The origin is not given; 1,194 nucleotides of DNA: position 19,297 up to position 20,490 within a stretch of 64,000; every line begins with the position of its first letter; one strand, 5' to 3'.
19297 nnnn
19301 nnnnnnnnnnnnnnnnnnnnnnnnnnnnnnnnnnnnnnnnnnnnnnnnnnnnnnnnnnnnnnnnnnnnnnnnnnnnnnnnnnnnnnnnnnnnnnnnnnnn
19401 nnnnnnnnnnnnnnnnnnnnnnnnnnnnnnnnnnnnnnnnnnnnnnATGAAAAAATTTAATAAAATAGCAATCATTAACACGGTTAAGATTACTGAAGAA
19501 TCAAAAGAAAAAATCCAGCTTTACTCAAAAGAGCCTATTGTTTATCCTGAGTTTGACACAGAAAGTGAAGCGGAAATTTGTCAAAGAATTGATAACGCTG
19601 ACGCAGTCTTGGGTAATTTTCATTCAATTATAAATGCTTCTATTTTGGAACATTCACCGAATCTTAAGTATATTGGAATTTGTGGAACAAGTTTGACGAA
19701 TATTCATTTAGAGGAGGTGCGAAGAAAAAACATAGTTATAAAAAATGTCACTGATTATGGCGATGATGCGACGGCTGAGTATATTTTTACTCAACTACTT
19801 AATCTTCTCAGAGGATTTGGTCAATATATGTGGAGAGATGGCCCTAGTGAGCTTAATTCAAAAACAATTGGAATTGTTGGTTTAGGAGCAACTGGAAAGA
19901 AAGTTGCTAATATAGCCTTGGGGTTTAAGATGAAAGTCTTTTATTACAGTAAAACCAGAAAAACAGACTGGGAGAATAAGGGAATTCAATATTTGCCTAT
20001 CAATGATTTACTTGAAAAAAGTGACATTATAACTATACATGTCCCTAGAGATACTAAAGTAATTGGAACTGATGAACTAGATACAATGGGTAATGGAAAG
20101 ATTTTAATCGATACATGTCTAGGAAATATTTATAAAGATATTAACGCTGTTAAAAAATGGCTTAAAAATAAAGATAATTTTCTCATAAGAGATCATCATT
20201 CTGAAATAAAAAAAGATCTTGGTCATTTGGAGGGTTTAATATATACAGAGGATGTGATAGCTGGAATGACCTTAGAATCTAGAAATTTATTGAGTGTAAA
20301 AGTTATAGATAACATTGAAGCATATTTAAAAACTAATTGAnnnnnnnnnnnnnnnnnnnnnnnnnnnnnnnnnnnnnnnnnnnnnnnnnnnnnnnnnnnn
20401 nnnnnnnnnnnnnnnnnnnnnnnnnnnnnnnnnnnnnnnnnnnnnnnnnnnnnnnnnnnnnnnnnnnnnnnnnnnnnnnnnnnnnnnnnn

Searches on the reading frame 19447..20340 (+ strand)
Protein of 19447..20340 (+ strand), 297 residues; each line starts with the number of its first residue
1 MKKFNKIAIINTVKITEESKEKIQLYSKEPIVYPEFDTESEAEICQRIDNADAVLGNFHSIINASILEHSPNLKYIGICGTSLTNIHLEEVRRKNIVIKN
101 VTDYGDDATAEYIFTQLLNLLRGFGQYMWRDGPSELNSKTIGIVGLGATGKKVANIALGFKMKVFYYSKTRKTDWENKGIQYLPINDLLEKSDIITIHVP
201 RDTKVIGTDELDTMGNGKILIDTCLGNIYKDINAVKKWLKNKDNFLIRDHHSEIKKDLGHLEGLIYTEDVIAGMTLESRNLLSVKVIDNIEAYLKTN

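Call 6: search_protein_families(library=pfam, proteins=[window:19447-20340:+], max_evalue=0.001)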
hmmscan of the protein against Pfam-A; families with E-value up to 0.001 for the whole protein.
window:19447-20340:+ (297 aa): 4 families
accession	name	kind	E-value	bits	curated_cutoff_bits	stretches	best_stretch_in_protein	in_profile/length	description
PF02826.25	2-Hacid_dh_C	-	4.9e-22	78.6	25.1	1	133-242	31-144/178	D-isomer specific 2-hydroxyacid dehydrogenase, NAD binding domain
PF00389.36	2-Hacid_dh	-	1.8e-16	60.5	24.6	1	16-296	4-126/134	D-isomer specific 2-hydroxyacid dehydrogenase, catalytic domain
PF03446.21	NAD_binding_2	-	0.00057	20.4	21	1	140-225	1-94/161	NAD binding domain of 6-phosphogluconate dehydrogenase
PF07991.19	KARI_N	-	0.00077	19.5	20.6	0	136-203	2-72/165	Acetohydroxy acid isomeroreductase, NADPH-binding domain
